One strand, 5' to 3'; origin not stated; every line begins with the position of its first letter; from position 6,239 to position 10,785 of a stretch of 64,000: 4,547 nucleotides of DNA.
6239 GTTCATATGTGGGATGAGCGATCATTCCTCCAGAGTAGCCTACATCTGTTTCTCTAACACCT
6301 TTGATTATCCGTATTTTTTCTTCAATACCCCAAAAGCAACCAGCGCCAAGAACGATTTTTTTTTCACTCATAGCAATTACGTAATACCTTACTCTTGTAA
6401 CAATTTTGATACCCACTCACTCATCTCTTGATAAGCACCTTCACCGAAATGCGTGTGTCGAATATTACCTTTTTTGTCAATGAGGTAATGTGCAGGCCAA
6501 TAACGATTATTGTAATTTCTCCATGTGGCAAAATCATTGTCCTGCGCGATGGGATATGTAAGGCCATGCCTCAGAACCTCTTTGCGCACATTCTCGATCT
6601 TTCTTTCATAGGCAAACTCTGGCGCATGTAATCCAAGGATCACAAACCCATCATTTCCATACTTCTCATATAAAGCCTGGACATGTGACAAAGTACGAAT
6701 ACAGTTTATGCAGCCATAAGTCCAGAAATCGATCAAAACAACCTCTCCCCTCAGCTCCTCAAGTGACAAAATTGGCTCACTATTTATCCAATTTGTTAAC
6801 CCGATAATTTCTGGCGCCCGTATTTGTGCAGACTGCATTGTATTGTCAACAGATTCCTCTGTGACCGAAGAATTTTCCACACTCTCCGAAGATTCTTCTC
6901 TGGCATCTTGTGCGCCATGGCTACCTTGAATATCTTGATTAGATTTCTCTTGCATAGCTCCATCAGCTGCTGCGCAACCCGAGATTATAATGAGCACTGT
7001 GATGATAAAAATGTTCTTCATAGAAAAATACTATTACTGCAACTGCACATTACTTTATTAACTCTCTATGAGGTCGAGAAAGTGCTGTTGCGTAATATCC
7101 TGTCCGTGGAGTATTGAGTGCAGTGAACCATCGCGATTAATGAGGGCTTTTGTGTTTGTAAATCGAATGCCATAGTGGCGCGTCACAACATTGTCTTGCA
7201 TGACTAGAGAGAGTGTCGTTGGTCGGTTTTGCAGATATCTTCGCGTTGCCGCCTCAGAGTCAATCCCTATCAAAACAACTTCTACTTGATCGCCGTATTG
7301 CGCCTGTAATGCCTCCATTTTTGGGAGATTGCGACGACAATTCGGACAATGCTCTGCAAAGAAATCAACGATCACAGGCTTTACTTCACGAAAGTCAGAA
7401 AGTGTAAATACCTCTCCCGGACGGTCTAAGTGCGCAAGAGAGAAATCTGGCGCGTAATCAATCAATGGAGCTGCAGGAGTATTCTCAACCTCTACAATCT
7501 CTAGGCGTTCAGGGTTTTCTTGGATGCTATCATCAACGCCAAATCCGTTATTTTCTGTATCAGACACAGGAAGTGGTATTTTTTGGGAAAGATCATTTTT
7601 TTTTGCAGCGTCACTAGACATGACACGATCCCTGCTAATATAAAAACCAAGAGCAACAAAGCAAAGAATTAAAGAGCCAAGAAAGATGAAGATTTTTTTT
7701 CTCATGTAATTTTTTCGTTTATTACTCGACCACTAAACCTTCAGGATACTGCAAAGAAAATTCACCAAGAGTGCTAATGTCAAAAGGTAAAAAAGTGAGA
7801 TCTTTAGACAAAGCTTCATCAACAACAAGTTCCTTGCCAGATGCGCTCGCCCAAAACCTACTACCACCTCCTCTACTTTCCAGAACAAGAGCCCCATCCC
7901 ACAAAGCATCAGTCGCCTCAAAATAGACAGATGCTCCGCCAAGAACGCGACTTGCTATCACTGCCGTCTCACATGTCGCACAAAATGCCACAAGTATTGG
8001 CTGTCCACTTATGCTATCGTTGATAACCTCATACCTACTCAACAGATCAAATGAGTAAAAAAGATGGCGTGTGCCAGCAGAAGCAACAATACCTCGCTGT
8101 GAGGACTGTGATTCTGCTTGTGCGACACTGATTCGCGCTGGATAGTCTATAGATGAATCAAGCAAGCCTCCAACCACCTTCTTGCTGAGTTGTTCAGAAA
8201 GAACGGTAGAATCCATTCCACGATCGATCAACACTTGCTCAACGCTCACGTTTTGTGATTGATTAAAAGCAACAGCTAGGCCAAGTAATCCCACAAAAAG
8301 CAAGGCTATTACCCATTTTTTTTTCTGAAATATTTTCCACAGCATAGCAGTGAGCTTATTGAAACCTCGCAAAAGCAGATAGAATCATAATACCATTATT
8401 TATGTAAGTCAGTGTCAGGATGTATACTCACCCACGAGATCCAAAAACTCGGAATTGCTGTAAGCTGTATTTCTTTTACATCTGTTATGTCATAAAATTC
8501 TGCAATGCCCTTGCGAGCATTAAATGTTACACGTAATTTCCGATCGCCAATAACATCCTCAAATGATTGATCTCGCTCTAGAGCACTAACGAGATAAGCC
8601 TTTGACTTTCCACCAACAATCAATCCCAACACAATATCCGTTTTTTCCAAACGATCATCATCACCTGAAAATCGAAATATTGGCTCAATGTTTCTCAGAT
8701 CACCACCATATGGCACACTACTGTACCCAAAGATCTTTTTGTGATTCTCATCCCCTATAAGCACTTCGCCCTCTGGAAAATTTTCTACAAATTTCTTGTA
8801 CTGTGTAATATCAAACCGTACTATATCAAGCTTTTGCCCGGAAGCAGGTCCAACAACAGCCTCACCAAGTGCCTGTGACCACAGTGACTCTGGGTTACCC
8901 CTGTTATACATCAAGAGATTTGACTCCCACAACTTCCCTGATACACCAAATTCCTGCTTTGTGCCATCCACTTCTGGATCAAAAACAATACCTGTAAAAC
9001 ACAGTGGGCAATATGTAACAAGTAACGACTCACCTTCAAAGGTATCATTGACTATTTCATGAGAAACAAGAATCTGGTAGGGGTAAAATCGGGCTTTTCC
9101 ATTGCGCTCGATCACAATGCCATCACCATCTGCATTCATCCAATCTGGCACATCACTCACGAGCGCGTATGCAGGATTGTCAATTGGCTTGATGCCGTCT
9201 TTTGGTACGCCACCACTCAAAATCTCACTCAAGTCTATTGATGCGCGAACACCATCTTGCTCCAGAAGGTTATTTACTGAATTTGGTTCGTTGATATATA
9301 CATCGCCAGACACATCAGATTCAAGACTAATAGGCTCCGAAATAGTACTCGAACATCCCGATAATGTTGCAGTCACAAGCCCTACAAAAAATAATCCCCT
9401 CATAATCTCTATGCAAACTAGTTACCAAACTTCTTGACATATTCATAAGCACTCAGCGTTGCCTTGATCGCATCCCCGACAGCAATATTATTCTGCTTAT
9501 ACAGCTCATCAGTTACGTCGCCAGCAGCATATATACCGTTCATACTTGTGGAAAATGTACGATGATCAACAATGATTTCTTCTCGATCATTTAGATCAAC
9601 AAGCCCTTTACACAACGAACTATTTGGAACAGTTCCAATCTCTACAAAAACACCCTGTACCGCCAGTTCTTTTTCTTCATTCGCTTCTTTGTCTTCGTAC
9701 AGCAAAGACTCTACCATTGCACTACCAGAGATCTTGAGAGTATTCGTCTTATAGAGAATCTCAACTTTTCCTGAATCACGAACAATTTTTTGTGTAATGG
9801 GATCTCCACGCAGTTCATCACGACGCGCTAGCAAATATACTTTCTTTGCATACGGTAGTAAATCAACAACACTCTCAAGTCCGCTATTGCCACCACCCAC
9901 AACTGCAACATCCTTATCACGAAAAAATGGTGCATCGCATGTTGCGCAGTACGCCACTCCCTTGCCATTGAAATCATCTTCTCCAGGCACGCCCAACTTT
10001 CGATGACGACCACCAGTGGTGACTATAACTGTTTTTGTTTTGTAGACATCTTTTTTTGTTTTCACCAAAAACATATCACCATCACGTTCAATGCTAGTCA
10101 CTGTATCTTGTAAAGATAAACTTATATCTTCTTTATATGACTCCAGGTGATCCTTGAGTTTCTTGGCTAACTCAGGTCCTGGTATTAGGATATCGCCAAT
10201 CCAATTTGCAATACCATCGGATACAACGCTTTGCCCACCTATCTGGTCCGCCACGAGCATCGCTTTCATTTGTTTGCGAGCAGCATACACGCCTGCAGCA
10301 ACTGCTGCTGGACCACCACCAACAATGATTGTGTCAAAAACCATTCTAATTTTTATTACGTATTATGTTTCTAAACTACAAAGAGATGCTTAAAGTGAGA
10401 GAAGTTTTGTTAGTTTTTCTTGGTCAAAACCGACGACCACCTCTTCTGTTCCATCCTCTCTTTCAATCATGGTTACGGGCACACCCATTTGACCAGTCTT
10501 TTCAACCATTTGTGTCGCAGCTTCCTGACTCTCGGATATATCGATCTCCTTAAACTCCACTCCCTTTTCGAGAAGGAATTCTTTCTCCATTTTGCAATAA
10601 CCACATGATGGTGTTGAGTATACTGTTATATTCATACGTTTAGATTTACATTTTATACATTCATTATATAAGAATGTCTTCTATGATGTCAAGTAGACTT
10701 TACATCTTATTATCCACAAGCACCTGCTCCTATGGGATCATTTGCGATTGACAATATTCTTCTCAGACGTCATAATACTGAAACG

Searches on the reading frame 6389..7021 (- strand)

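Call 14: search_protein_families(library=pfam, proteins=[window:6389-7021:-])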
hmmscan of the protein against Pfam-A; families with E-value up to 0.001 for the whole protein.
window:6389-7021:- (210 aa): 4 families
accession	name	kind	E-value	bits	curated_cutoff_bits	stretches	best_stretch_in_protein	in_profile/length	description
PF00578.27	AhpC-TSA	-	6.7e-13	49.1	26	1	85-189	18-123/124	AhpC/TSA family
PF13905.12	Thioredoxin_8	-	1.5e-10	41.7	27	1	92-187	1-94/94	Thioredoxin-like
PF08534.16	Redoxin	-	7.2e-10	39.3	26.6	1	85-194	21-135/148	Redoxin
PF00255.25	GSHPx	-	0.00063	19.7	27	0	85-144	14-72/108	Glutathione peroxidase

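Call 66: search_protein_families(library=ncbifam, proteins=[window:6389-7021:-], max_evalue=0.001)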
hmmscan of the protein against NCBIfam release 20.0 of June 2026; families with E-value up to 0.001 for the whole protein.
window:6389-7021:- (210 aa): 5 families
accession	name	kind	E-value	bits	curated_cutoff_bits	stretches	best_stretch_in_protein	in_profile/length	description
NF002854.0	PRK03147.1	subfamily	3.2e-17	63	170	1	85-207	55-172/176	thiol-disulfide oxidoreductase ResA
NF041202.1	StoA_CxxC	exception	1e-10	41.7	210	1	91-205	51-162/163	endospore biogenesis thiol-disulfide oxidoreductase StoA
NF033782.1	lipoprot_Omp28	subfamily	1.2e-05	24.7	150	1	93-141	39-87/264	Omp28 family outer membrane lipoprotein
NF047697.1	ThioredTrxAClost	equivalog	1.6e-05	25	140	1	93-124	18-49/105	thioredoxin TrxA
NF010625.0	PRK14018.1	equivalog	3.6e-05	22.5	522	1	92-194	56-159/521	bifunctional peptide-methionine (S)-S-oxide reductase MsrA/peptide-methionine (R)-S-oxide reductase MsrB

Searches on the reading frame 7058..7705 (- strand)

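Call 14: search_protein_families(library=pfam, proteins=[window:7058-7705:-])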
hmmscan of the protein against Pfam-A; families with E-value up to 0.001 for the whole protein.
window:7058-7705:- (215 aa): 5 families
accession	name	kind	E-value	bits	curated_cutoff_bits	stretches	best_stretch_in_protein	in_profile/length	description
PF00578.27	AhpC-TSA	-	4e-14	53.1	26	1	84-189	4-115/124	AhpC/TSA family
PF08534.16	Redoxin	-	2.1e-13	50.8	26.6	1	83-198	4-131/148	Redoxin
PF13905.12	Thioredoxin_8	-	4.1e-09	37.1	27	1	109-194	2-93/94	Thioredoxin-like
PF00085.26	Thioredoxin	-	1.3e-07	32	23.5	1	108-162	18-74/103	Thioredoxin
PF13098.12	Thioredoxin_2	-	4e-06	27.6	27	1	108-192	5-85/104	Thioredoxin-like domain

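Call 66: search_protein_families(library=ncbifam, proteins=[window:7058-7705:-], max_evalue=0.001)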
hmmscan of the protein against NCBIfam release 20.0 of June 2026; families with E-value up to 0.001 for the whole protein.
window:7058-7705:- (215 aa): 13 families
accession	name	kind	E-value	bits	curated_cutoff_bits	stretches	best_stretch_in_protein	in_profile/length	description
NF002854.0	PRK03147.1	subfamily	1.3e-14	54.5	170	1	83-207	40-164/176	thiol-disulfide oxidoreductase ResA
TIGR01068.1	thioredoxin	equivalog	4.9e-10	39.5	96.8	1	107-181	13-88/101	thioredoxin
NF047697.1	ThioredTrxAClost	equivalog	3.1e-08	33.7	140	1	108-150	17-59/105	thioredoxin TrxA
NF047696.1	ThlDiSintTplARhiz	equivalog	5.8e-08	32.8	230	1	90-154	80-144/219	thiol:disulfide interchange protein TlpA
NF011941.0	PRK15412.1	equivalog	3.4e-07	30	359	1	83-196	43-156/185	thiol:disulfide interchange protein DsbE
NF041202.1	StoA_CxxC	exception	5.8e-07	29.5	210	1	109-201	53-150/163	endospore biogenesis thiol-disulfide oxidoreductase StoA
NF038285.1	deiodinase_rel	hypoth_equivalog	6.8e-06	25.8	250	1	81-146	178-242/347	deiodinase family protein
TIGR00385.1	dsbE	subfamily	1.6e-05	24.6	123.15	1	77-172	32-125/173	DsbE family thiol:disulfide interchange protein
TIGR01126.1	pdi_dom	equivalog_domain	0.00048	20.4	107.2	1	108-162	14-73/105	protein disulfide-isomerase domain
NF008229.0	PRK10996.1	equivalog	0.0007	19.3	125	0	106-154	50-98/141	thioredoxin TrxC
TIGR02661.1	MauD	equivalog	0.00087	18.8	188.6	0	83-195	50-159/189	methylamine dehydrogenase accessory protein MauD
NF033782.1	lipoprot_Omp28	subfamily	0.00087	18.6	150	0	112-195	42-121/264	Omp28 family outer membrane lipoprotein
NF010625.0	PRK14018.1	equivalog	0.00099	17.7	522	0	105-213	53-169/521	bifunctional peptide-methionine (S)-S-oxide reductase MsrA/peptide-methionine (R)-S-oxide reductase MsrB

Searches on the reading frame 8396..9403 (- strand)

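Call 10: search_protein_families(library=pfam, proteins=[window:8396-9403:-])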
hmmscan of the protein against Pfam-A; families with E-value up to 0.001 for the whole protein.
window:8396-9403:- (335 aa): 1 family
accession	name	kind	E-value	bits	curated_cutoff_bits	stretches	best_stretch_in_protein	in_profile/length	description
PF11376.13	DUF3179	-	9e-66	222.7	27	1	68-310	1-241/292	Protein of unknown function (DUF3179)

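Call 66: search_protein_families(library=ncbifam, proteins=[window:8396-9403:-], max_evalue=0.001)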
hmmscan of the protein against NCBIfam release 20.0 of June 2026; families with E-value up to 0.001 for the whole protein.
window:8396-9403:- (335 aa): 0 families

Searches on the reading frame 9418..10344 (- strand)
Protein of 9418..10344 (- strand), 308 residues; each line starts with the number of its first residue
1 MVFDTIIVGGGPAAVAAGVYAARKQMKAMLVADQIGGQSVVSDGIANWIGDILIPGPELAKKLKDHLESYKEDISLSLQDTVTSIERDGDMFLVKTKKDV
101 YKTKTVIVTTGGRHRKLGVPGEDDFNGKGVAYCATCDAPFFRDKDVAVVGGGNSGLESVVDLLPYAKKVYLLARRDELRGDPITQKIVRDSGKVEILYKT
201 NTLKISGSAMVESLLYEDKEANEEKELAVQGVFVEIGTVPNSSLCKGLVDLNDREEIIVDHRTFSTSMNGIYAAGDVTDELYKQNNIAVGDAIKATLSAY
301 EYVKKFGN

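Call 10: search_protein_families(library=pfam, proteins=[window:9418-10344:-])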
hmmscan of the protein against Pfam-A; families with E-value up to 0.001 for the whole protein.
window:9418-10344:- (308 aa): 8 families
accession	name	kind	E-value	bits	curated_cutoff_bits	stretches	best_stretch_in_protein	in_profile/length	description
PF07992.20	Pyr_redox_2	-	2.9e-42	145.5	26.1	1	3-290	1-289/291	Pyridine nucleotide-disulphide oxidoreductase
PF13738.12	Pyr_redox_3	-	8.9e-27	94.6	30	1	72-275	94-305/305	Pyridine nucleotide-disulphide oxidoreductase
PF00070.33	Pyr_redox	-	1.3e-11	45.3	22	1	146-216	2-79/82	Pyridine nucleotide-disulphide oxidoreductase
PF03486.20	HI0933_like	-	1.8e-07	31.3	50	0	71-113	121-165/244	HI0933-like protein Rossmann domain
PF12831.13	FAD_oxidored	-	1.4e-06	28.3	27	1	4-40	1-39/416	FAD dependent oxidoreductase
PF01134.28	GIDA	-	7.9e-05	22.3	22.1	0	4-35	1-32/391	Glucose inhibited division protein A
PF00890.30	FAD_binding_2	-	0.00022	21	20.4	0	4-50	1-49/414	FAD binding domain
PF01946.23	Thi4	-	0.00043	20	26.2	0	2-35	17-51/235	Thi4 family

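Call 18: find_related_loci(query=window:9418-10344:-, collection=genome_contigs, flank=10000)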
Query window:9418-10344:- (308 aa) in genome_contigs; peptide patterns used: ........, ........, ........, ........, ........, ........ (x = any residue, [..] = any of these).
146 stretches matched a pattern; 16 encode a relative of the query (tblastn E <= 1e-3); 16 distinct loci.
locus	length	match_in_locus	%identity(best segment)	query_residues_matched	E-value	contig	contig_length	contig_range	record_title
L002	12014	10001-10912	71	4-306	2e-132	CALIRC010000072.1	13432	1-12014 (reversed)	MAG: Candidatus Pacebacteria bacterium isolate R4_Bin_METABAT__73_1 genome assembly, contig: c_000005969085, whole genom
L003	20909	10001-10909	55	1-303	3e-101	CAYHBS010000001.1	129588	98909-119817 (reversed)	MAG TPA_asm: uncultured Candidatus Saccharibacteria bacterium isolate ERP119705_co11_457 genome assembly, contig: NODE_4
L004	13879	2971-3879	54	1-303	4e-100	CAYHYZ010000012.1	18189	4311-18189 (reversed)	MAG TPA_asm: uncultured Candidatus Saccharibacteria bacterium isolate ERP119705_co16_451 genome assembly, contig: NODE_2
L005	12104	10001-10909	57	1-303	2e-99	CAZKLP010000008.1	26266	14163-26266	MAG TPA_asm: uncultured Candidatus Saccharibacteria bacterium isolate binchicken_co38_1383 genome assembly, contig: NODE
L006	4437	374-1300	54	2-303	9e-99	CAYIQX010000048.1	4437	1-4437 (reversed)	MAG TPA_asm: uncultured Candidatus Saccharibacteria bacterium isolate ERP119705_co25_682 genome assembly, contig: NODE_2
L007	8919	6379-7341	54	1-303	4e-97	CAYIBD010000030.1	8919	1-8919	MAG TPA_asm: uncultured Candidatus Saccharibacteria bacterium isolate ERP119705_co19_980 genome assembly, contig: NODE_8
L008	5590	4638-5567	54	1-303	1e-95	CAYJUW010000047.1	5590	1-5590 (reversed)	MAG TPA_asm: uncultured Candidatus Saccharibacteria bacterium isolate ERP125453_co1_301 genome assembly, contig: NODE_19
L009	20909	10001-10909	54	1-303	6e-102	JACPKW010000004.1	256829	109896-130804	MAG: Candidatus Giovannonibacteria bacterium isolate NC_groundwater_505_Ag_S-0.1um_43_101 S35_SO-1_scaffold_135751, whol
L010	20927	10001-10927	55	2-303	5e-94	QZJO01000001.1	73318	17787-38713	MAG: Candidatus Parcubacteria bacterium isolate SURF_37 contig-100_387_length_73318_read_count_861954, whole genome shot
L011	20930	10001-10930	52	1-303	1e-93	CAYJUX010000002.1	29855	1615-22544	MAG TPA_asm: uncultured Candidatus Saccharibacteria bacterium isolate ERP125453_co1_304 genome assembly, contig: NODE_13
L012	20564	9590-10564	51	2-303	1e-92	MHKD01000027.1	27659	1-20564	MAG: Candidatus Kerfeldbacteria bacterium RIFCSPHIGHO2_12_FULL_48_17 rifcsphigho2_12_scaffold_4010, whole genome shotgun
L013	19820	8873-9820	51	1-303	5e-91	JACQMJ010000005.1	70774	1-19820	MAG: Candidatus Sungiibacteriota bacterium isolate NC_groundwater_1226_Ag_S-0.1um_59_124 S_p1_S3_coassembly_k141_1330587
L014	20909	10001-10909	52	1-303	2e-94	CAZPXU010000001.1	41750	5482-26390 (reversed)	MAG TPA_asm: uncultured Candidatus Saccharibacteria bacterium isolate binchicken_co38_1060 genome assembly, contig: NODE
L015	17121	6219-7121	35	2-303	2e-53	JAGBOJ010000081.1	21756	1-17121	MAG: Lachnospiraceae bacterium isolate RGIG9299 Water_deer_Rumen.Co__c464926, whole genome shotgun sequence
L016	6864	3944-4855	34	6-305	4e-50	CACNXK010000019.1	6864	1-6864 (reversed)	MAG: uncultured SAR86 cluster bacterium isolate AH-287-G07 genome assembly, contig: AH-287-G07_NODE_19, whole genome sho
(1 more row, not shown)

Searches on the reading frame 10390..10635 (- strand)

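Call 10: search_protein_families(library=pfam, proteins=[window:10390-10635:-])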
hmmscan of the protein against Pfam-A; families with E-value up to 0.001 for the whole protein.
window:10390-10635:- (81 aa): 3 families
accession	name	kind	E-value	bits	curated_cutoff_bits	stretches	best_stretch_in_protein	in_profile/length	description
PF00462.30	Glutaredoxin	-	5.7e-16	58.9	22.9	1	3-59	1-57/60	Glutaredoxin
PF05768.20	Glrx-like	-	4.2e-05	24.2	26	1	3-79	2-76/77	Glutaredoxin-like domain (DUF836)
PF13192.12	Thioredoxin_3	-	0.00014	22.3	24.8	1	1-79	1-75/76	Thioredoxin domain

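Call 66: search_protein_families(library=ncbifam, proteins=[window:10390-10635:-], max_evalue=0.001)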
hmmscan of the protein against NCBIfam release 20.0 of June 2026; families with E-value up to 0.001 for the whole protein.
window:10390-10635:- (81 aa): 16 families
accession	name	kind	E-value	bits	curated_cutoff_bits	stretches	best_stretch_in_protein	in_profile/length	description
TIGR02196.1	GlrX_YruB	hypoth_equivalog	9.9e-24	83.6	88.55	1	3-79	2-73/74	glutaredoxin-like protein, YruB-family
TIGR02181.1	GRX_bact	equivalog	2.5e-14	53.3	90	1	3-79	1-80/80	glutaredoxin 3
NF041212.1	Uxx_star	subfamily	3.8e-14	52.7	66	1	3-71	1-65/70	Uxx-star family glutaredoxin-like (seleno)protein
TIGR02194.1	GlrX_NrdH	subfamily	1.2e-13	51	85.75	1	3-78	1-71/72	glutaredoxin-like protein NrdH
TIGR02200.1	GlrX_actino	hypoth_equivalog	6.2e-11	42.6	89.5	1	3-57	2-57/77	mycoredoxin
NF041211.1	gluta_UXX_star_2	equivalog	7.9e-11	41.8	100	1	3-71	1-65/71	UXX-star (seleno)protein family 2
NF007923.0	PRK10638.1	equivalog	1.4e-09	37.9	129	1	2-59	3-60/83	glutaredoxin 3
NF047338.1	gluta_UXX_star_3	exception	3.6e-09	36.6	97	1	3-54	1-53/70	UXX-star (seleno)protein family 3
TIGR01617.1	arsC_related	subfamily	2.2e-08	34.4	75.05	1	3-41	1-39/117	Spx/MgsR family RNA polymerase-binding regulatory protein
NF045501.1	HUGP_GUXX-star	exception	2.8e-08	33.6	325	1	3-70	167-230/236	HUGP/GUXX-star fusion selenoprotein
TIGR02190.1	GlrX-dom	hypoth_equivalog_domain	6.5e-07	29.2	99.3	1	2-58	9-64/79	glutaredoxin-family domain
TIGR02180.1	GRX_euk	equivalog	1.5e-06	28.3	87.25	1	3-77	1-82/84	glutaredoxin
NF002459.0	PRK01655.1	subfamily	2.9e-05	24.1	123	1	3-45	2-44/132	transcriptional regulator Spx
NF007657.0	PRK10329.1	equivalog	3.8e-05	23.6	131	1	1-57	1-56/81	glutaredoxin-like protein NrdH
NF041114.2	gluta_UXX_star_1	equivalog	5.7e-05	23.3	72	1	3-70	1-64/70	UXX-star selenoprotein family 1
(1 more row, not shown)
